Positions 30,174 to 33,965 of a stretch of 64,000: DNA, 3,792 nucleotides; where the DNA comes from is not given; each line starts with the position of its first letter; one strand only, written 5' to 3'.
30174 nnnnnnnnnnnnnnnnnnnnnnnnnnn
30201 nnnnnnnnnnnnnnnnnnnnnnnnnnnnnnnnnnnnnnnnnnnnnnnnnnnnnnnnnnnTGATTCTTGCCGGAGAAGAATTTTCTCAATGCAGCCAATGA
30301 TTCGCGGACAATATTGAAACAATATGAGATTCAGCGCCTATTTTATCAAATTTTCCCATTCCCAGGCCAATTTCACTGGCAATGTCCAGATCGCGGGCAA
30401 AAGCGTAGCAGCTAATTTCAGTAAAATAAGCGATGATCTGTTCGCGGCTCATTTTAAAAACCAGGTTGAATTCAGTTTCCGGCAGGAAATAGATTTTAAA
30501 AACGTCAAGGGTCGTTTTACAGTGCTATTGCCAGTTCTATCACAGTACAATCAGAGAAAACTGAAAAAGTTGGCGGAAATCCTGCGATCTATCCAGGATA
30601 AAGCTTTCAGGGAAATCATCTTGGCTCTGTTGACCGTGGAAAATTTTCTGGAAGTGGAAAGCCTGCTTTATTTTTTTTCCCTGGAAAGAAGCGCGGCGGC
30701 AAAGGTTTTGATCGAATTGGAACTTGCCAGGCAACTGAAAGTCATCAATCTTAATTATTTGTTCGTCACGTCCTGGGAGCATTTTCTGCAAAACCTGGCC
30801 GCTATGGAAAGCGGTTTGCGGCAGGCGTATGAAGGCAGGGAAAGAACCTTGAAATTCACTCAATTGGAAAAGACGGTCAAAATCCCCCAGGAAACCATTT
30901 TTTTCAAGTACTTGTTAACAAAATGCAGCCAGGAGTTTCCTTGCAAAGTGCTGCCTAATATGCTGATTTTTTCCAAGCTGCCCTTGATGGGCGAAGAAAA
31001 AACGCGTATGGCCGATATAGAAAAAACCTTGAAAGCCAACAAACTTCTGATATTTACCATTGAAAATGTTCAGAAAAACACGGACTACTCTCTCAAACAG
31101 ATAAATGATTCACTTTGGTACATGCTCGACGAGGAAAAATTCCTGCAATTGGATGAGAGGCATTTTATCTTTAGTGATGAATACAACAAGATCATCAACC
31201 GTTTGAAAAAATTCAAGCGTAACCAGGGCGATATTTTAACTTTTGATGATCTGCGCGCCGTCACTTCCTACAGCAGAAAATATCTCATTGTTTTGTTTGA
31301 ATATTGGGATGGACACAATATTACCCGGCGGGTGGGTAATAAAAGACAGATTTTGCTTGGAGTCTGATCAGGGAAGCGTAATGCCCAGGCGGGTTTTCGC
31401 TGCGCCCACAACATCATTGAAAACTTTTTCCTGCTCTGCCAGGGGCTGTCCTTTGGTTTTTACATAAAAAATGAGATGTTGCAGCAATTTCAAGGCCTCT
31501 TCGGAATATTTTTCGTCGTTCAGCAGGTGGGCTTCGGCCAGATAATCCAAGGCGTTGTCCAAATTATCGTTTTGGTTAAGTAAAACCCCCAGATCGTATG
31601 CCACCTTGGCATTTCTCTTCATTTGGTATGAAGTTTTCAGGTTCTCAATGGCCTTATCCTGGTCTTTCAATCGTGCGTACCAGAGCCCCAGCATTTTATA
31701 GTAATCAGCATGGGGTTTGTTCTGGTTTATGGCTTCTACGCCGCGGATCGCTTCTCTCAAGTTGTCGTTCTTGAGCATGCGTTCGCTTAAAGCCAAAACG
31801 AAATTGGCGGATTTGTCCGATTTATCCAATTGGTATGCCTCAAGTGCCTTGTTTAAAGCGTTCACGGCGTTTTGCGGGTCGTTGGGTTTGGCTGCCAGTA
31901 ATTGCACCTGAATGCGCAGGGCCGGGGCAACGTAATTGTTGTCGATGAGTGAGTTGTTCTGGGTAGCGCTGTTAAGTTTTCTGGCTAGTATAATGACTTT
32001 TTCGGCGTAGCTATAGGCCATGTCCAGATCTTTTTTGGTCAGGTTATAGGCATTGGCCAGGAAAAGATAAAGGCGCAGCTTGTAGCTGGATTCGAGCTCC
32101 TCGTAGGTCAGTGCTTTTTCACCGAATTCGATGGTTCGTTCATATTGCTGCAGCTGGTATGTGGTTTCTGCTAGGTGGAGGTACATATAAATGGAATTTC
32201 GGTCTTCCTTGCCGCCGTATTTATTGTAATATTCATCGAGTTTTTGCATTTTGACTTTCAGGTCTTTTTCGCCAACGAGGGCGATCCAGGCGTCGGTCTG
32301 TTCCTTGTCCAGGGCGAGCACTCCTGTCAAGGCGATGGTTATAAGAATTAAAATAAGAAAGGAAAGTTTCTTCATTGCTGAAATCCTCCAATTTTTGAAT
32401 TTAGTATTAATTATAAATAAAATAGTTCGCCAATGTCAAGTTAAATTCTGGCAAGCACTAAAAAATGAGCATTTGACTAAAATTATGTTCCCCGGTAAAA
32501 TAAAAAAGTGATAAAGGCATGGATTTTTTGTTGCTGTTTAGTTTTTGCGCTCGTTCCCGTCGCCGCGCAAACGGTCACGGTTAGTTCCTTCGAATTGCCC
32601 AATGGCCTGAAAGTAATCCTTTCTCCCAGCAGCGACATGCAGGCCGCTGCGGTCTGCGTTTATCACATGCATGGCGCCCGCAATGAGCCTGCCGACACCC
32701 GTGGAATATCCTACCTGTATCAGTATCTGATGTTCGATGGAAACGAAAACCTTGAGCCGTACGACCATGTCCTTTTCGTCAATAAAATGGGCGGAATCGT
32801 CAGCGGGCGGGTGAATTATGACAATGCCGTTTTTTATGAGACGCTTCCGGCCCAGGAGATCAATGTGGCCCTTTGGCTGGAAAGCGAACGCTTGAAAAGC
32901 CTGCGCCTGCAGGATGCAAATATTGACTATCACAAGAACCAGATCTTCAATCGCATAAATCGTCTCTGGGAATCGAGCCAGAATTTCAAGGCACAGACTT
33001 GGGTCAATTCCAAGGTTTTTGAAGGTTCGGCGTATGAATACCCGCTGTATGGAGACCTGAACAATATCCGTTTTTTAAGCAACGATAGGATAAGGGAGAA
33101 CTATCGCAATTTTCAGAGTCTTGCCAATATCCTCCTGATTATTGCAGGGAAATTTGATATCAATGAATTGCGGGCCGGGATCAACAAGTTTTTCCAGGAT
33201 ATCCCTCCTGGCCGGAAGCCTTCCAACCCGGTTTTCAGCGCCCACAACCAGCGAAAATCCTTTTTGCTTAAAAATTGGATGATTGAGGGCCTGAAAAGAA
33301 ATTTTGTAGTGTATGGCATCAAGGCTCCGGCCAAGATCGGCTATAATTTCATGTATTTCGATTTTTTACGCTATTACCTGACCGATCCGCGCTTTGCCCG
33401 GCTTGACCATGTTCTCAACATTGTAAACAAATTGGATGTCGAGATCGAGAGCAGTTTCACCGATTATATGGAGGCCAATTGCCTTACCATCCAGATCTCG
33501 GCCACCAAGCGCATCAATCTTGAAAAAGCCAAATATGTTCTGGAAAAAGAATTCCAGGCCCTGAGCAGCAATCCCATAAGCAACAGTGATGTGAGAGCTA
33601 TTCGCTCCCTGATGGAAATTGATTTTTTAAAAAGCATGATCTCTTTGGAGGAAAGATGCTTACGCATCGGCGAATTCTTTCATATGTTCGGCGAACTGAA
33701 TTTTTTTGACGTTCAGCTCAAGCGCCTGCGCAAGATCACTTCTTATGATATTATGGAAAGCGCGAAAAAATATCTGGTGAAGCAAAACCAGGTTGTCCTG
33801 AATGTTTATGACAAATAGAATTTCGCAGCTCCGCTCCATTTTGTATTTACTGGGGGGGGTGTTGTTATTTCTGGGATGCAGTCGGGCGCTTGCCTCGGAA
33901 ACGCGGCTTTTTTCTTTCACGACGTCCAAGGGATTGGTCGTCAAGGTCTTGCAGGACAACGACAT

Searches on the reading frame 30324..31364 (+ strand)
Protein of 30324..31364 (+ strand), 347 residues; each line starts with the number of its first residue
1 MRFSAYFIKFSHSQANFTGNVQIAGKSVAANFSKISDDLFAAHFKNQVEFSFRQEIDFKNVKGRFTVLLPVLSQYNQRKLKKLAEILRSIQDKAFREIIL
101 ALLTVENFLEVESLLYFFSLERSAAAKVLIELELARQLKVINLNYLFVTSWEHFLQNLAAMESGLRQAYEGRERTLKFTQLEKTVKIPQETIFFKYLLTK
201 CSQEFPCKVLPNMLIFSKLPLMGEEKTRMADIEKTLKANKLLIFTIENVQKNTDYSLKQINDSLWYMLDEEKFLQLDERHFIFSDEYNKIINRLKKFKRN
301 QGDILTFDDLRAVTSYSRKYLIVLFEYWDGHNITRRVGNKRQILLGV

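Call 75: search_protein_families(library=pfam, proteins=[window:30324-31364:+], max_evalue=0.00001)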
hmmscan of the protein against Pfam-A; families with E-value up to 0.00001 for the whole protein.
window:30324-31364:+ (347 aa): 1 family
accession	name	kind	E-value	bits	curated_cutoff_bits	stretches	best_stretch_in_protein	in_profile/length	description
PF09107.17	SelB-wing_3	-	1.3e-10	41.1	23.2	1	298-342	4-46/47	Elongation factor SelB, winged helix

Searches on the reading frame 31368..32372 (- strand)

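Call 76: search_protein_families(library=pfam, proteins=[window:31368-32372:-], max_evalue=0.00001)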
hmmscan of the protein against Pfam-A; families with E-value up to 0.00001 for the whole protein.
window:31368-32372:- (334 aa): 1 family
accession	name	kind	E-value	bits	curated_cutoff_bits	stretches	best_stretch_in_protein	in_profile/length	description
PF13424.12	TPR_12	-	2.4e-09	37.7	30.1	0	218-253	41-76/77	Tetratricopeptide repeat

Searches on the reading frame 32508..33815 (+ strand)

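Call 76: search_protein_families(library=pfam, proteins=[window:32508-33815:+], max_evalue=0.00001)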
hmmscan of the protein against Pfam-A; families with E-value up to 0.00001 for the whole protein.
window:32508-33815:+ (436 aa): 2 families
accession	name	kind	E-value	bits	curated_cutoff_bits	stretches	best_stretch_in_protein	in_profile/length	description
PF05193.26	Peptidase_M16_C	-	1.2e-11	45.2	23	1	191-367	3-179/181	Peptidase M16 inactive domain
PF00675.25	Peptidase_M16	-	2.1e-10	41.1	22.3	1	37-182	3-147/149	Insulinase (Peptidase family M16)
